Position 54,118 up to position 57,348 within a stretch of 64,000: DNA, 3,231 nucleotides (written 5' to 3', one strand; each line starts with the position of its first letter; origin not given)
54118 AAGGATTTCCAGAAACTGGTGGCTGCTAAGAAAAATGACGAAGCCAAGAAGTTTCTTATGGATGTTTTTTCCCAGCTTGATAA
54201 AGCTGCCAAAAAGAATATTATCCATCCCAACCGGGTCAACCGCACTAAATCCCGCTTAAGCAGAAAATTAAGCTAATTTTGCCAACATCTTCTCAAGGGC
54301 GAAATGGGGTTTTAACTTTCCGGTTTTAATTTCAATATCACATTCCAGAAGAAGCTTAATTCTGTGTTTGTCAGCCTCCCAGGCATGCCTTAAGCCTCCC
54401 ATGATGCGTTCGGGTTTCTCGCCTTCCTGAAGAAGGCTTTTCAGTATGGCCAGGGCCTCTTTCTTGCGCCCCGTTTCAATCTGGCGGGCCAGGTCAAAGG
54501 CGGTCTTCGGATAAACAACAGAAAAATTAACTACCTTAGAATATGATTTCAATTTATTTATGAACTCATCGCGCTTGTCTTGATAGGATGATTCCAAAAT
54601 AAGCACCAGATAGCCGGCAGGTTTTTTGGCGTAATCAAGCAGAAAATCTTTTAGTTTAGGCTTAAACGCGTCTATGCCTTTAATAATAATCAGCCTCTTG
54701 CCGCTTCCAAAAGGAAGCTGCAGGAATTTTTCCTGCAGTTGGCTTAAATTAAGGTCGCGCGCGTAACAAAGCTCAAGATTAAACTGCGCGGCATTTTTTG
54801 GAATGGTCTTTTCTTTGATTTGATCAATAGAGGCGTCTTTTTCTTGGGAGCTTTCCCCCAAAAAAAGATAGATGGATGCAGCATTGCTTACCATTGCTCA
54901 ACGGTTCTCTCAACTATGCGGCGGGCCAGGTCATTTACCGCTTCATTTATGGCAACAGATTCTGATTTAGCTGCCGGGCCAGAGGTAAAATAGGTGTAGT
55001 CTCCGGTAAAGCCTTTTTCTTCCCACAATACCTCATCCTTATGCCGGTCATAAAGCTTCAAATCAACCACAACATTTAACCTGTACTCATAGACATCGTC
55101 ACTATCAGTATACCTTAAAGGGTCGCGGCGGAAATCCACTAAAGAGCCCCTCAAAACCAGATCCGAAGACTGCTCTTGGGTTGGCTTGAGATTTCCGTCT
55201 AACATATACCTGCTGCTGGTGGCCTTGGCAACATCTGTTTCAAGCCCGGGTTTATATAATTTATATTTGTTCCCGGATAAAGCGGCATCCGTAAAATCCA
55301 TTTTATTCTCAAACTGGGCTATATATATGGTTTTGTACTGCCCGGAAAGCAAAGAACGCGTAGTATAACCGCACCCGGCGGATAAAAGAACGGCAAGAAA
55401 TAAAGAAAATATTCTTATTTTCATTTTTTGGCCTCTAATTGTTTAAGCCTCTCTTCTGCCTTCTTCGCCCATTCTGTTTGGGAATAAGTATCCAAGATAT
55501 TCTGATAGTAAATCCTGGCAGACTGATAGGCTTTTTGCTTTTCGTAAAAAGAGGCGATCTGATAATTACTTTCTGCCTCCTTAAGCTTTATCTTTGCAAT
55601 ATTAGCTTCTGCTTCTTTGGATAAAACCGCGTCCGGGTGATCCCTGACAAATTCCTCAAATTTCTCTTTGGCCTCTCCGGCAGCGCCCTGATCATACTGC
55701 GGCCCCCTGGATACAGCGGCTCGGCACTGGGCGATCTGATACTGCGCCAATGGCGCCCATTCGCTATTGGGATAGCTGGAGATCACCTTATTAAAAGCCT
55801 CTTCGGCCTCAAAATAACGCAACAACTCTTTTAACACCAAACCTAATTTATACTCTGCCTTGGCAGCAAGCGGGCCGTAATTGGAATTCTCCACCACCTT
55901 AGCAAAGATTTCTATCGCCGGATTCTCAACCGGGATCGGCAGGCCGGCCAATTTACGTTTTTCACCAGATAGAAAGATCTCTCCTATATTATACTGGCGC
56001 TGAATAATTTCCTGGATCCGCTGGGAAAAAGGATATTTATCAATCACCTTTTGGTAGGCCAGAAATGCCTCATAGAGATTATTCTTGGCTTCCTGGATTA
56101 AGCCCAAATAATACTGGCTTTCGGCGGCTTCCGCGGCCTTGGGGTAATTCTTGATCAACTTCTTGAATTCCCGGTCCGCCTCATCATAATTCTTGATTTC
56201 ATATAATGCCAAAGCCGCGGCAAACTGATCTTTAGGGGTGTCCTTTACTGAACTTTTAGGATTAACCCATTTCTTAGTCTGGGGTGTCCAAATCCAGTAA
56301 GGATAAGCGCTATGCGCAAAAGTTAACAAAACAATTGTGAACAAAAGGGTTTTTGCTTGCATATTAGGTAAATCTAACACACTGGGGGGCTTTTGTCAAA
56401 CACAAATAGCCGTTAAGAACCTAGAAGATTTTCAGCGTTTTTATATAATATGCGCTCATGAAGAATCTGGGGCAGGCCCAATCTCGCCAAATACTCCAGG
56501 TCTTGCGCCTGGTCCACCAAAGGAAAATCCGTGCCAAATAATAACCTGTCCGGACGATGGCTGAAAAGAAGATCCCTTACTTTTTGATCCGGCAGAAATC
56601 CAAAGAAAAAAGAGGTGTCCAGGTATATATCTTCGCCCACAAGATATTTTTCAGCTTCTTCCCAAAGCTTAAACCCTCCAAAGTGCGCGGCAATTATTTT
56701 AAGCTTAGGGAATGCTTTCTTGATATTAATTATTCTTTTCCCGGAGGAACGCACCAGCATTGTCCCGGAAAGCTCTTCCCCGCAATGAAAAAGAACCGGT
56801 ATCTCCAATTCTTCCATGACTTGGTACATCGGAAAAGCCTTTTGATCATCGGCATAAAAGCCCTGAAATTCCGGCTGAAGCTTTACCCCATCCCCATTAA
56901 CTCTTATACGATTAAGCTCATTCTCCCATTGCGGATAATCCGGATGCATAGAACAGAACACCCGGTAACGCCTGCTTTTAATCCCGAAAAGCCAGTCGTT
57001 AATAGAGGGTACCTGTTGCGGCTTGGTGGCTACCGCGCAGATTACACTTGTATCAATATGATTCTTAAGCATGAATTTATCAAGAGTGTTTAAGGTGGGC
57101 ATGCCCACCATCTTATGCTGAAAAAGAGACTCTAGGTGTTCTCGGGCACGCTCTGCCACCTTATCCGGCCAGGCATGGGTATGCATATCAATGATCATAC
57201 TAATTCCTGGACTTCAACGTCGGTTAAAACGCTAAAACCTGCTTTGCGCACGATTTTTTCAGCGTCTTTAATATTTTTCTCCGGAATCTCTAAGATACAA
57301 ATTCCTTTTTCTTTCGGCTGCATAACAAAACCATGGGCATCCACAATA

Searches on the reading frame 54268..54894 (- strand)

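Call 41: search_protein_families(library=pfam, proteins=[window:54268-54894:-], max_evalue=0.001)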
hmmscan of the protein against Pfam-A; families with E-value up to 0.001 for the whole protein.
window:54268-54894:- (208 aa): 2 families
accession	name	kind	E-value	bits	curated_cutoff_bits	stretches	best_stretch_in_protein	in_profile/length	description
PF21694.2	DNA_pol3_delta_C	-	6.4e-08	33.1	27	0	132-166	4-38/121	DNA polymerase III delta subunit, C-terminal domain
PF06144.19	DNA_pol3_delta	-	1.3e-07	32.1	21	1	9-124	1-123/124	DNA polymerase III, delta subunit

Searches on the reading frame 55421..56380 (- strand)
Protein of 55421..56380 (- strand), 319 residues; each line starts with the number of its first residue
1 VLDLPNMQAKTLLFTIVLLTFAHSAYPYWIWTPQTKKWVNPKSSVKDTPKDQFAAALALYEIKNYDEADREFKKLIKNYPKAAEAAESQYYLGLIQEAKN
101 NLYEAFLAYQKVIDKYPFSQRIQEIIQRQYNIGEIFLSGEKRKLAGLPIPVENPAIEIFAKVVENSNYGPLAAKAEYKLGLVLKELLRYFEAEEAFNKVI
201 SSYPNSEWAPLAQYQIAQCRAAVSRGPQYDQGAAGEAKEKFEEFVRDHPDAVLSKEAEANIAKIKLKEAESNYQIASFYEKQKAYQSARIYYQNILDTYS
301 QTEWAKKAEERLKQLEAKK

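Call 41: search_protein_families(library=pfam, proteins=[window:55421-56380:-], max_evalue=0.001)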
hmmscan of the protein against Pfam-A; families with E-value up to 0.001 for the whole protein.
window:55421-56380:- (319 aa): 8 families
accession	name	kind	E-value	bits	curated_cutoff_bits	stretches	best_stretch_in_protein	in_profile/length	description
PF13174.12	TPR_6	-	1.1e-21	76.4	26.3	3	175-206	2-33/33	Tetratricopeptide repeat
PF13525.12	YfiO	-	4.2e-15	56.5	25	1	229-309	101-181/203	Outer membrane lipoprotein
PF13432.12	TPR_16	-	3.4e-12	47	32.7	1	53-118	1-63/65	Tetratricopeptide repeat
PF07719.23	TPR_2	-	1.2e-11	44.2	27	0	173-205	1-33/34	Tetratricopeptide repeat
PF13424.12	TPR_12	-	3.1e-07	30.9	30.1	0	56-114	10-73/77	Tetratricopeptide repeat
PF13428.12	TPR_14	-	4e-06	27.4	23.5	0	52-86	4-38/44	Tetratricopeptide repeat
PF00515.34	TPR_1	-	2.3e-05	24.5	27.8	0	173-205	1-33/34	Tetratricopeptide repeat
PF13181.12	TPR_8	-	3.2e-05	24.2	25.7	0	269-295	1-27/34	Tetratricopeptide repeat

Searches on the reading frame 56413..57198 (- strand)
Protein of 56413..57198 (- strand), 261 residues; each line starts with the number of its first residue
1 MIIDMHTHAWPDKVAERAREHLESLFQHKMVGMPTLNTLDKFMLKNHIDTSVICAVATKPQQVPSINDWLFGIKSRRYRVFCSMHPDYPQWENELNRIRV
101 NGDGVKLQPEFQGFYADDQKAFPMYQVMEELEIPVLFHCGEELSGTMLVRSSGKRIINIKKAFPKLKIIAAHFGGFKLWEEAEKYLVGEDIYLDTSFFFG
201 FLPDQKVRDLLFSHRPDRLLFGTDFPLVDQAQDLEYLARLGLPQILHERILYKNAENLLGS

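Call 41: search_protein_families(library=pfam, proteins=[window:56413-57198:-], max_evalue=0.001)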
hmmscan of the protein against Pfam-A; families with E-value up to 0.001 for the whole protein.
window:56413-57198:- (261 aa): 1 family
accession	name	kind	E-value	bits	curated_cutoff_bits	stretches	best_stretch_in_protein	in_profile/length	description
PF04909.20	Amidohydro_2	-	1.2e-24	88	26.4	1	3-260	1-288/289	Amidohydrolase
